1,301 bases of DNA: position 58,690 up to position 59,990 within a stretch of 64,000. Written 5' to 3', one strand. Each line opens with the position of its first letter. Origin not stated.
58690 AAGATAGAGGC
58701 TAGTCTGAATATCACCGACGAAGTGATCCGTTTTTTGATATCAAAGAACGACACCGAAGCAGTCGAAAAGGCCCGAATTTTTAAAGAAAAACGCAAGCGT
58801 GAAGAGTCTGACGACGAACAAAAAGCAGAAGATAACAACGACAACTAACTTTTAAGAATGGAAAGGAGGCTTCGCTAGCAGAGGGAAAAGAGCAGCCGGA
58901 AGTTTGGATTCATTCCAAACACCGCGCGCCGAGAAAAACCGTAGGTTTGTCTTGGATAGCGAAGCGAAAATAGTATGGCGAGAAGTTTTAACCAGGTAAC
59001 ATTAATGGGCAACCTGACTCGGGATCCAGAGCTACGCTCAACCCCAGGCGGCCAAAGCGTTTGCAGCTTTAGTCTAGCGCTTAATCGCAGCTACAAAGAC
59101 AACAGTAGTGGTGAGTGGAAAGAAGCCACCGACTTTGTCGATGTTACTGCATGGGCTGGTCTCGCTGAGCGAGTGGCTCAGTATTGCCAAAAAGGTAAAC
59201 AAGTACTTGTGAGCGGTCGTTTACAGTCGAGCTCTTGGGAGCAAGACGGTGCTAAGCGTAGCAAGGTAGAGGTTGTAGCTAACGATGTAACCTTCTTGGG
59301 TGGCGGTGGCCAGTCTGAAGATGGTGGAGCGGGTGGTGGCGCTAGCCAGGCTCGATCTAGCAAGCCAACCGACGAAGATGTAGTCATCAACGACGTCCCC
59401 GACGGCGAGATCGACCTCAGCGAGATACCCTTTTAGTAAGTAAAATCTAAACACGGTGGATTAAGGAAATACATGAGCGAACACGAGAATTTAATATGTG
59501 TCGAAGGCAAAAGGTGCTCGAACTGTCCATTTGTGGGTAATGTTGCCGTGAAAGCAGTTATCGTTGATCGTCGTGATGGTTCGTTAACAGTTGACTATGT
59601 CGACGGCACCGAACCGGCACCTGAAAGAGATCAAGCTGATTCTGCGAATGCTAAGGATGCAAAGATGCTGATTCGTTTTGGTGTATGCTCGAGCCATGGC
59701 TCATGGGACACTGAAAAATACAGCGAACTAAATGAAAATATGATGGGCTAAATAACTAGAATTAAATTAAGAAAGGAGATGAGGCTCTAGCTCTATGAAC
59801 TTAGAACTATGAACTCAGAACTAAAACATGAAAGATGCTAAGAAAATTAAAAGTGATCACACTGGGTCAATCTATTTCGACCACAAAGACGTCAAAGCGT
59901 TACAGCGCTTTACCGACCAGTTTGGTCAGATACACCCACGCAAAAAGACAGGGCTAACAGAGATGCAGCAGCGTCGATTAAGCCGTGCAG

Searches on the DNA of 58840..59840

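Call 73: search_rna_families(source=window, start=58840, end=59840, threshold=evalue, max_evalue=1)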
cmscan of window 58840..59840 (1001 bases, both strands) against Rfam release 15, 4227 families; matches with E-value up to 1: 0.
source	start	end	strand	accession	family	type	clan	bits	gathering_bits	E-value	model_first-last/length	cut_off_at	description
